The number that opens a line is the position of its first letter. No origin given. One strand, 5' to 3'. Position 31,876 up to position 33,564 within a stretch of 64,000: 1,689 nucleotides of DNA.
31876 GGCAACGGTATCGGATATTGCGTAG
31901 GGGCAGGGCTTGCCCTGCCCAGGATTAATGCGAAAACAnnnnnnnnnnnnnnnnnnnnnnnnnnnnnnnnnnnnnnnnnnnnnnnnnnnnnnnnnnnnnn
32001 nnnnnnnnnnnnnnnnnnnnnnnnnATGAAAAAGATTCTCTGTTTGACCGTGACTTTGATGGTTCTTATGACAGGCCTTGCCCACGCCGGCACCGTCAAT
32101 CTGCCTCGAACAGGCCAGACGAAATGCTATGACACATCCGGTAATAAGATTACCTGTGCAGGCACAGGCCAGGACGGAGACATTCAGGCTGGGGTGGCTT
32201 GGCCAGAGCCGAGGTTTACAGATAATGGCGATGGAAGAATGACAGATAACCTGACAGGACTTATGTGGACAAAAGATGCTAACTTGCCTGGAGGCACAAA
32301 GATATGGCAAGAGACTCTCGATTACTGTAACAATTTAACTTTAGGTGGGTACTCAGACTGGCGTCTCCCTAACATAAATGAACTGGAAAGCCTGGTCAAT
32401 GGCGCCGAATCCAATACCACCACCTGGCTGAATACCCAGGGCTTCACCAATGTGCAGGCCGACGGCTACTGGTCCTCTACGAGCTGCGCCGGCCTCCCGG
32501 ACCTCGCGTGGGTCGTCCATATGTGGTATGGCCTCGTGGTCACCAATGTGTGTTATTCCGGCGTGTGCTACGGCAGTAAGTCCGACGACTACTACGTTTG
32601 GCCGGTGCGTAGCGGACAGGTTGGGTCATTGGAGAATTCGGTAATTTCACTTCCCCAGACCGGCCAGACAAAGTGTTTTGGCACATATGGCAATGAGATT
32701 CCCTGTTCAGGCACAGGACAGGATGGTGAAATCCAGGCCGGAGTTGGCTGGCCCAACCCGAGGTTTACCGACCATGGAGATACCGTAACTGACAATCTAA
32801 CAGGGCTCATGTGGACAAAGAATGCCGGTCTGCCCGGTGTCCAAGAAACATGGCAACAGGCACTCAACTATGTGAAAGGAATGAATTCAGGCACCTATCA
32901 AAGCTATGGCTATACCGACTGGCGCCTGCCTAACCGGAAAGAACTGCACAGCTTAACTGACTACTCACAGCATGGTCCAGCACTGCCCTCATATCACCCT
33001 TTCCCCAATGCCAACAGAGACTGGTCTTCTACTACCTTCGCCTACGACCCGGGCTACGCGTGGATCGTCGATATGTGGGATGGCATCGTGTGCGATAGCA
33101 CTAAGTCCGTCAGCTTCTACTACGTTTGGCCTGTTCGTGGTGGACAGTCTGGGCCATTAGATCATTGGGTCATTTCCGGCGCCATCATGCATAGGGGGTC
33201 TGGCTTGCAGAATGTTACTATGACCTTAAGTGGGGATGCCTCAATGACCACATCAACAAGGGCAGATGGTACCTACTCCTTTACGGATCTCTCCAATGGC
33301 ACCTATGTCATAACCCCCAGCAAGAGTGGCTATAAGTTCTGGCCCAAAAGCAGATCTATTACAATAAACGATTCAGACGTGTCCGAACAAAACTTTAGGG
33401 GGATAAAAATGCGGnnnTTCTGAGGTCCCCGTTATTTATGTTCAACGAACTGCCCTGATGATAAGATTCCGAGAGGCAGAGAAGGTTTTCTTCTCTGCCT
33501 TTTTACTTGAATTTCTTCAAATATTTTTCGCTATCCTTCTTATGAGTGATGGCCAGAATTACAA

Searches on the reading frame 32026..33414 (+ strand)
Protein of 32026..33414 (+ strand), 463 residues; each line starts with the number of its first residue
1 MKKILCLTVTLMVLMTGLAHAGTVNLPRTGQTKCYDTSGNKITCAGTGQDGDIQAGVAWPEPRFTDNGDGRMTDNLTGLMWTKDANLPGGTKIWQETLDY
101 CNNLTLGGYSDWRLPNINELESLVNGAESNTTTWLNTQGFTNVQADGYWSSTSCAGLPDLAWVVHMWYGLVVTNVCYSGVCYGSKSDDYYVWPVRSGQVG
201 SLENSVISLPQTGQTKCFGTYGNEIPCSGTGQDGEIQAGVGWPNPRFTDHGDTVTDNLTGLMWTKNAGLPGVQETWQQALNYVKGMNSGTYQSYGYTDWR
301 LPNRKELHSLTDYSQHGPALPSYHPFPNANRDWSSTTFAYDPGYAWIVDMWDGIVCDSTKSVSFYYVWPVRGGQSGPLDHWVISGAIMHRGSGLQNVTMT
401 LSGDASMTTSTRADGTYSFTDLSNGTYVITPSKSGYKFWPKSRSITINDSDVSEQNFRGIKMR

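Call 8: search_protein_families(library=pfam, proteins=[window:32026-33414:+], max_evalue=0.01)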
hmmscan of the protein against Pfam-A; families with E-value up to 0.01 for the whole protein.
window:32026-33414:+ (463 aa): 7 families
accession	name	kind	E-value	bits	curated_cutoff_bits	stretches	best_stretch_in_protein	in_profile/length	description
PF07603.17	Lcl_C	-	6.6e-59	197.8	34.9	2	253-371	2-117/117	Lcl C-terminal domain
PF13620.12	CarboxypepD_reg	-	2.6e-08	34.5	32.3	1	390-457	10-79/82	Carboxypeptidase regulatory-like domain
PF17210.9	SdrD_B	-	3.9e-08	33.9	29.7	1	392-456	22-91/112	SdrD B-like domain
PF09430.16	EMC7_beta-sandw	-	4.2e-06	27.4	26.6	1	394-451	7-63/122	ER membrane protein complex subunit 7, beta-sandwich domain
PF13715.12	CarbopepD_reg_2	-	5.5e-05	23.6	32.2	1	383-456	1-73/88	CarboxypepD_reg-like domain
PF17802.7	SpaA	-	0.00011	22.7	23.1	1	391-451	13-80/91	Prealbumin-like fold domain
PF23194.1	NOMO_5th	-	0.0088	16.9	27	0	404-457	28-89/89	NOMO fifth transthyretin-like domain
